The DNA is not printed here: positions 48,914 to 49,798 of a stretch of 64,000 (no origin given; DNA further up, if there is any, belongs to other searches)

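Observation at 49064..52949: Cassette array delimited by copies of a tyrosine-recombinase 3' end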

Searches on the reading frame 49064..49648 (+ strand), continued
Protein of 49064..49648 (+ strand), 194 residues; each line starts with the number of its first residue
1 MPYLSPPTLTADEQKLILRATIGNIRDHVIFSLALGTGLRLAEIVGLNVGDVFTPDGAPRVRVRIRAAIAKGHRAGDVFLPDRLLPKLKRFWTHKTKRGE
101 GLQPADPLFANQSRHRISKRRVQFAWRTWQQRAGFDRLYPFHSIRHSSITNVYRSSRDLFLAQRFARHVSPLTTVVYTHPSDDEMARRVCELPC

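Call 24: search_protein_families(library=pfam, proteins=[L034:10599-12197:-, L034:12094-12666:-, L034:12638-13375:-, L034:9218-9655:+, L034:7761-8804:+, L006:2562-4331:+, L006:1967-2377:+, L006:1140-1451:+, L006:7271-8755:-, L034:13756-15120:-], max_evalue=0.01)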
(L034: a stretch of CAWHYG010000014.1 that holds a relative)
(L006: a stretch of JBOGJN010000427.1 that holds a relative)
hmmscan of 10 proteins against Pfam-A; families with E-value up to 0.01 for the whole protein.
L034:10599-12197:- (532 aa): 1 family
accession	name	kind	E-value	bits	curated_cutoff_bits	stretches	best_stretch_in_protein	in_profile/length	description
PF05876.18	GpA_ATPase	-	2.3e-23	83.6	25.6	1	58-265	17-232/247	Phage terminase large subunit gpA, ATPase domain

L034:12094-12666:- (190 aa): 2 families
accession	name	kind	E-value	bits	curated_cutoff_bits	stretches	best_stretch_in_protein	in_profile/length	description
PF08822.17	DUF1804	-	0.00037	20.9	29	1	7-54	6-57/164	Protein of unknown function (DUF1804)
PF10668.15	Phage_terminase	-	0.0089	16.1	22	0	8-54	8-54/67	Phage terminase small subunit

L034:12638-13375:- (245 aa): 0 families

L034:9218-9655:+ (145 aa): 0 families

L034:7761-8804:+ (347 aa): 3 families
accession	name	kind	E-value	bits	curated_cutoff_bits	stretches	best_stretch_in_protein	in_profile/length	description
PF00665.32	rve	-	3.6e-22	79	32.6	1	126-225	2-100/102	Integrase core domain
PF13683.12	rve_3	-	3.3e-12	46.4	26.5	1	217-281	3-67/67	Integrase core domain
PF13565.12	HTH_32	-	6.2e-05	23.9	33.7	1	46-100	21-73/73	Homeodomain-like domain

L006:2562-4331:+ (589 aa): 1 family
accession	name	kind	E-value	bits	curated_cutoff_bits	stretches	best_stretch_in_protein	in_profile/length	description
PF02810.21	SEC-C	-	6.4e-09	36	20.4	1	5-22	1-18/19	SEC-C motif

L006:1967-2377:+ (136 aa): 0 families

L006:1140-1451:+ (103 aa): 3 families
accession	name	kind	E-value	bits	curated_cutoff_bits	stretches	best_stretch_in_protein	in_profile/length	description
PF00355.32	Rieske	-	2.3e-22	79.1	20.3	1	5-90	3-88/88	Rieske [2Fe-2S] domain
PF13806.12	Rieske_2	-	1e-15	57.9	27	1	4-101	2-104/104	Rieske-like [2Fe-2S] domain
PF22543.2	Rieske_4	-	2.6e-05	24.9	28.4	1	19-90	15-94/119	Soluble Rieske-type ferredoxin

L006:7271-8755:- (494 aa): 2 families
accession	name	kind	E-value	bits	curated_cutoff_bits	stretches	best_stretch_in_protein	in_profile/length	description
PF01555.25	N6_N4_Mtase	-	4.4e-29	102.5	26.7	1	242-469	2-220/221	DNA methylase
PF03602.21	Cons_hypoth95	-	4.3e-05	23.7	24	1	431-478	42-90/182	Conserved hypothetical protein 95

L034:13756-15120:- (454 aa): 1 family
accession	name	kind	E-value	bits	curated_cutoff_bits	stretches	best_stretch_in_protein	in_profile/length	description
PF02086.21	MethyltransfD12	-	1.1e-14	55.2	22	1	93-167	1-69/253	D12 class N6 adenine-specific DNA methyltransferase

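Call 26: search_protein_families(library=phrogs, proteins=[window:49064-49648:+], max_evalue=0.001)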
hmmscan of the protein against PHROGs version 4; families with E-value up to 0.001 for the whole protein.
window:49064-49648:+ (194 aa): 2 families
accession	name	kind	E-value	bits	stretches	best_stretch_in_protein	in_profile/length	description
phrog_216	-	integration and excision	3e-29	103.1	1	6-189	53-233/301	integrase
phrog_1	-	integration and excision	8.8e-21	75.8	1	7-186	269-441/611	integrase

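Call 27: search_protein_families(library=ncbifam, proteins=[window:49064-49648:+], max_evalue=0.001)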
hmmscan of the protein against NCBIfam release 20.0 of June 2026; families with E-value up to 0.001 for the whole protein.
window:49064-49648:+ (194 aa): 9 families
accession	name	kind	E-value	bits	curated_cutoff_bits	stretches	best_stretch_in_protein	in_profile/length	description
NF040815.2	recomb_XerA_Arch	equivalog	1.2e-22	80.7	220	1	9-186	97-260/263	site-specific tyrosine recombinase/integron integrase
TIGR02224.1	recomb_XerC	equivalog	2.9e-19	69.6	335.15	1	20-185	123-282/295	tyrosine recombinase XerC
TIGR02225.1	recomb_XerD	equivalog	1.7e-15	57.1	329.6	1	6-187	101-281/290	site-specific tyrosine recombinase XerD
NF003462.0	PRK05084.1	equivalog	2.7e-15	56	267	1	25-189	195-353/360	tyrosine recombinase XerS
TIGR02249.1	integrase_gron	subfamily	1.4e-13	50.9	265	2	106-182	226-302/315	integron integrase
NF001399.0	PRK00283.1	subfamily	4.9e-13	49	279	1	22-185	131-288/300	tyrosine recombinase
NF011946.0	PRK15417.1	equivalog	1.6e-06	27.5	435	1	105-179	240-314/337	integron integrase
NF040693.1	recomb_GmtY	equivalog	3.3e-06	26.6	340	0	24-66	217-260/441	gamma-mobile-trio recombinase GmtY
NF002331.0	PRK01287.1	subfamily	4.7e-05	22.5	371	1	20-181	157-313/365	site-specific tyrosine recombinase XerC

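Call 28: search_dna_similar(query=window:49064-49645:+, collection=phages, mode=protein, max_rows=15)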
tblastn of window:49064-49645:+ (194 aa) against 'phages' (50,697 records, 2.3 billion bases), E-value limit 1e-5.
Records with a match: 26; places in all: 26; records where one place covers at least 80% of the query: 26.
Best place of each record, by identity: <60% 26.
By first word of the organism name: Bacteriophage 11; Thermus 9; Listeria 2; Salmonella 2; Escherichia 1; Parageobacillus 1.
By host as written in the record: - 11; Thermus thermophilus 5; Thermus thermophilus HB8 4; Listeria monocytogenes 2; Homo sapiens 2; Escherichia coli O157:H7 ATCC 43895 1; Parageobacillus thermoglucosidasius 23.6 1.
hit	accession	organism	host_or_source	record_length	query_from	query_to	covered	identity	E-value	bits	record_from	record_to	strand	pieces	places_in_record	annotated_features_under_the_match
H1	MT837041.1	Bacteriophage sp.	human fecal samples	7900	6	193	97%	29.2%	2e-11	68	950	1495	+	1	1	record has no annotation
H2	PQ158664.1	Thermus phage P23-45_stolb1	Thermus thermophilus HB8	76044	8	179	89%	31.1%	6e-7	54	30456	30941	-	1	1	recombinase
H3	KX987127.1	Thermus phage G20c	Thermus thermophilus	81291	8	179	89%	31.1%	8e-7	54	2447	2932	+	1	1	XerD-like integrase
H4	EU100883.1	Thermus phage P23-45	Thermus thermophilus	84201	8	179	89%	31.1%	9e-7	54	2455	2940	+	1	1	XerD-like integrase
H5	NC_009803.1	Thermus phage P23-45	Thermus thermophilus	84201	8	179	89%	31.1%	9e-7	54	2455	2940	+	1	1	integrase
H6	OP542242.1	Thermus phage P23-45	Thermus thermophilus HB8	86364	8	179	89%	31.1%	9e-7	54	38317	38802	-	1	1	hypothetical protein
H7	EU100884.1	Thermus phage P74-26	Thermus thermophilus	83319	8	179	89%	31.1%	9e-7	54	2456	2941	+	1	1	phage XerD-like integrase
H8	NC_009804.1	Thermus phage P74-26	Thermus thermophilus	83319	8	179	89%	31.1%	9e-7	54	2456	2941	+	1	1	integrase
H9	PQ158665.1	Thermus phage P23-45_stolb2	Thermus thermophilus HB8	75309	8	179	89%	31.1%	1e-6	54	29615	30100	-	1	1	recombinase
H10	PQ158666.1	Thermus phage P23-45_stolb3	Thermus thermophilus HB8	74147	8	179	89%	31.1%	1e-6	54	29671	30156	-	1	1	recombinase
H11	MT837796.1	Bacteriophage sp.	human fecal samples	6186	6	193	97%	28.2%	3e-10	64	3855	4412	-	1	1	record has no annotation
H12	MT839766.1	Bacteriophage sp.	human fecal samples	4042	6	193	97%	28.2%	3e-10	64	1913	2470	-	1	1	record has no annotation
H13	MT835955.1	Bacteriophage sp.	human fecal samples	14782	6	179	90%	29.3%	2e-9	62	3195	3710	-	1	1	record has no annotation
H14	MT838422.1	Bacteriophage sp.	human fecal samples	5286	6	179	90%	28.7%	2e-9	62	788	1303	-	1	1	record has no annotation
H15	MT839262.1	Bacteriophage sp.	human fecal samples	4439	6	183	92%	28.0%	9e-12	68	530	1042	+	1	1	record has no annotation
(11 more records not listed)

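Call 35: find_encoding_contigs(protein=P0001, flank=10000, max_places=4)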
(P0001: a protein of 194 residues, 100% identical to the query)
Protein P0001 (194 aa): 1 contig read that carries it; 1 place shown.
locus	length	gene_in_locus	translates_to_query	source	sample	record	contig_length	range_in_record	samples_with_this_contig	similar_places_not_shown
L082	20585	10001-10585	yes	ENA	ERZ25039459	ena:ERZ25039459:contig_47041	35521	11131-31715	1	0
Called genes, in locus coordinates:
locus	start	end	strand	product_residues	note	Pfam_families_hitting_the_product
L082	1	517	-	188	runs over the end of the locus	PF06056:Terminase_5 (weak)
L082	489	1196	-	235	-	PF02195:ParB_N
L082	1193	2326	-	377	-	PF02086:MethyltransfD12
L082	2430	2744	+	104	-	-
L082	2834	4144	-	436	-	PF00772:DnaB, PF03796:DnaB_C, PF13481:AAA_25 (weak)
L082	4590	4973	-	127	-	-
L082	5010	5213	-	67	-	-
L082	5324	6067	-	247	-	-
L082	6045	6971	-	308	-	PF12760:Zn_ribbon_IS1595, PF12762:DDE_Tnp_IS1595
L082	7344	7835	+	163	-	PF11149:DUF2924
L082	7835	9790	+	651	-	PF00239:Resolvase, PF07508:Recombinase, PF13408:Zn_ribbon_recom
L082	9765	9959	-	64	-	-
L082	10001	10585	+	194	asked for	PF00589:Phage_integrase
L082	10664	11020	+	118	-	-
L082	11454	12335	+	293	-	-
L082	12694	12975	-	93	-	-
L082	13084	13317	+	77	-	-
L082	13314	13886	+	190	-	PF00589:Phage_integrase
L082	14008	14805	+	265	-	-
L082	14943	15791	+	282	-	-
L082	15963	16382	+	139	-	-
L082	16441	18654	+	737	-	PF13518:HTH_28 (faint), PF21804:Transposase_29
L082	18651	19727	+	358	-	-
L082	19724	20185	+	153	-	-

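Call 46: search_solved_structures(query=window:49064-49645:+, max_evalue=0.001, show_alignments=1)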
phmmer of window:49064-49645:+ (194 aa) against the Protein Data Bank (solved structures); distinct sequences matched with E-value up to 0.001: 6.
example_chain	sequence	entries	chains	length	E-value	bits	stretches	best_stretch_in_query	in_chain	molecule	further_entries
5hxy_A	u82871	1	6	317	1.3e-11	47.9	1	5-185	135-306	Tyrosine recombinase XerA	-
4a8e_A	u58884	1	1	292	2.9e-10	43.4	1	1-185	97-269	PROBABLE TYROSINE RECOMBINASE XERC-LIKE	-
5dcf_A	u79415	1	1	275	6.3e-09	39.1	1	24-185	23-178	Tyrosine recombinase XerD,DNA translocase FtsK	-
2a3v_A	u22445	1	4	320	2.4e-08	37.2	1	106-182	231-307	site-specific recombinase IntI4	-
1a0p_A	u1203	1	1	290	3e-08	36.9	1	24-185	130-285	SITE-SPECIFIC RECOMBINASE XERD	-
5jjv_A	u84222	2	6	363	0.00054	23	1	24-182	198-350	Tyrosine recombinase XerH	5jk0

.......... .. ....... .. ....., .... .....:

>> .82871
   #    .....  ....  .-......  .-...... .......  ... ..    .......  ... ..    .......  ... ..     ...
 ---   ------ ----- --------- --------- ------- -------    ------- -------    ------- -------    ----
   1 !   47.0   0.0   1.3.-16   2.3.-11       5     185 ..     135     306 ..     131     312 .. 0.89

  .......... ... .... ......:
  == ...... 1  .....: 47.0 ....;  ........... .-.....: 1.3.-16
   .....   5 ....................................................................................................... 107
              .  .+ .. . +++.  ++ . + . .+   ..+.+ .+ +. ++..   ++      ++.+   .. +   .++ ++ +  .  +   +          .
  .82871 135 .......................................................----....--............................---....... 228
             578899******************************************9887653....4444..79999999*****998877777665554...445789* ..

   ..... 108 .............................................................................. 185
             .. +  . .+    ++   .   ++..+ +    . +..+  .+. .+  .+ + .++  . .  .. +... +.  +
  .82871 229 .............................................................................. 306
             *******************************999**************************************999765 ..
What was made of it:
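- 49064..49648 (+): int194: full-length 194-aa tyrosine recombinase with a catalytic domain only. It is the resident, currently complete gene whose 3' third is the recombination hot zone. The closest solved relative is XerA 5HXY, matching its catalytic domain only (call 46).
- On Tyrosine recombinase (PF00589 catalytic domain): XerA aligns only from its residue 135 (call 46).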

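Call 54: search_protein_families(library=pfam, proteins=[L052:10521-11798:-, L052:11513-12460:-, L052:12439-13689:-, L044:6057-6734:-], max_evalue=0.001)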
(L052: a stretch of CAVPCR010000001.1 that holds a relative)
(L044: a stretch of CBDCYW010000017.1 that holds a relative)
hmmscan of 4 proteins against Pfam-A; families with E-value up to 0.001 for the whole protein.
L052:10521-11798:- (425 aa): 2 families
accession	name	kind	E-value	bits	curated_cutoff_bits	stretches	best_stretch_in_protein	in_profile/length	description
PF00589.27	Phage_integrase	-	1.1e-35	123.4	27.1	1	218-390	1-168/172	Phage integrase family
PF02899.23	Phage_int_SAM_1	-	3.1e-10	40.6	22.3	1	108-190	4-79/83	Phage integrase, N-terminal SAM-like domain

L052:11513-12460:- (315 aa): 1 family
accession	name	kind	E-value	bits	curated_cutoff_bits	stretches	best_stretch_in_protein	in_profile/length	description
PF00589.27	Phage_integrase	-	5e-16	59.4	27.1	1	112-297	4-169/172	Phage integrase family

L052:12439-13689:- (416 aa): 2 families
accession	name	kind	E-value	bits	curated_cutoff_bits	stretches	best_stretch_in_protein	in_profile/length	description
PF00589.27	Phage_integrase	-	3.3e-26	92.5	27.1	1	232-400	2-169/172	Phage integrase family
PF02899.23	Phage_int_SAM_1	-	2.5e-06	28.1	22.3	1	128-205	3-80/83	Phage integrase, N-terminal SAM-like domain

L044:6057-6734:- (225 aa): 0 families
